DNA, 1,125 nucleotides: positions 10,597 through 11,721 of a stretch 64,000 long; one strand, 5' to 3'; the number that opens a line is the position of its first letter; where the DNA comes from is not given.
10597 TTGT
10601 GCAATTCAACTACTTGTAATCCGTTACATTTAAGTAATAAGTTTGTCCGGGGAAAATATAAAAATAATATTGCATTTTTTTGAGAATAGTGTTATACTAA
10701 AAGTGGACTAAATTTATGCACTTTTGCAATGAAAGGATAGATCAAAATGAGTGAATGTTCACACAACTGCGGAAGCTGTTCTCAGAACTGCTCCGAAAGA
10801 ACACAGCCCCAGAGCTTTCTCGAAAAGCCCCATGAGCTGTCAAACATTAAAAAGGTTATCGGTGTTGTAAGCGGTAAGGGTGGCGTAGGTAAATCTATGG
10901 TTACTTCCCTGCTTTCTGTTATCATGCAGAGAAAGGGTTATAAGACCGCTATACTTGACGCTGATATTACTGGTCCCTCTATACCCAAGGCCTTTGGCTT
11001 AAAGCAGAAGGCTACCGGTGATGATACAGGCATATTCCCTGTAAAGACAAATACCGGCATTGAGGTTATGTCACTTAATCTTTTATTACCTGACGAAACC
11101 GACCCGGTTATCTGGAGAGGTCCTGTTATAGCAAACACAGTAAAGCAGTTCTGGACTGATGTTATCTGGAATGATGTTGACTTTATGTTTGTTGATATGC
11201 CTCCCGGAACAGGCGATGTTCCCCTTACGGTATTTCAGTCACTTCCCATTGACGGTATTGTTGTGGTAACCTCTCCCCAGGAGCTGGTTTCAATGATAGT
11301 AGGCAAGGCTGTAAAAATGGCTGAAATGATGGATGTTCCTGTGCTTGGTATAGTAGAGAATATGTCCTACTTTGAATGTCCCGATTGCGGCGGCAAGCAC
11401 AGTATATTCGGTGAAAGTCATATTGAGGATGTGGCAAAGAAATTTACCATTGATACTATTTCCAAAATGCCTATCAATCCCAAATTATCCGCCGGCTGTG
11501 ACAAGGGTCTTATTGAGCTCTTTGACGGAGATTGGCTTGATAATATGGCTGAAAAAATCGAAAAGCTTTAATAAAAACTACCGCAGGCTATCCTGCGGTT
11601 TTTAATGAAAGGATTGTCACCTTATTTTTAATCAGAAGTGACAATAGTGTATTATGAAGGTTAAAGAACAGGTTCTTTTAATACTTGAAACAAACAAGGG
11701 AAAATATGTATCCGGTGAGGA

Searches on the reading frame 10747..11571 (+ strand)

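Call 3: search_protein_families(library=pfam, proteins=[window:10747-11571:+], max_evalue=1)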
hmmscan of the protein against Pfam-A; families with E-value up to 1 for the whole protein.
window:10747-11571:+ (274 aa): 11 families
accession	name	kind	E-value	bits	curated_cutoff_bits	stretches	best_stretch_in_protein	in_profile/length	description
PF10609.15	ParA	-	2.9e-87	292.6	27.1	1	33-255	1-223/246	NUBPL iron-transfer P-loop NTPase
PF01656.29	CbiA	-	2.4e-09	37.6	25.4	1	38-87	1-49/125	CobQ/CobB/MinD/ParA nucleotide binding domain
PF13614.12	AAA_31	-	3.4e-05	24.3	27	1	36-76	2-42/177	AAA domain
PF02374.21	ArsA_ATPase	-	0.0008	19.1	24.3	1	40-85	5-49/305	Anion-transporting ATPase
PF03308.22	MeaB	-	0.00093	18.7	23.1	1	16-76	14-73/273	Methylmalonyl Co-A mutase-associated GTPase MeaB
PF06414.18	Zeta_toxin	-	0.0068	16.3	22.3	1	31-88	11-67/199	Zeta toxin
PF09140.17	MipZ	-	0.036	13.8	20.7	1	37-84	2-49/262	ATPase MipZ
PF16575.11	CLP1_P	-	0.17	12.2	26.6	1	43-78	1-36/188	mRNA cleavage and polyadenylation factor CLP1 P-loop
PF00142.24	Fer4_NifH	-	0.17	11.8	25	1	41-73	5-37/271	4Fe-4S iron sulfur cluster binding proteins, NifH/frxC family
PF13500.12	AAA_26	-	0.25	11.6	27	0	40-68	5-33/198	AAA domain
PF01583.26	APS_kinase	-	0.28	11.7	21.1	1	41-83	7-49/152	Adenylylsulphate kinase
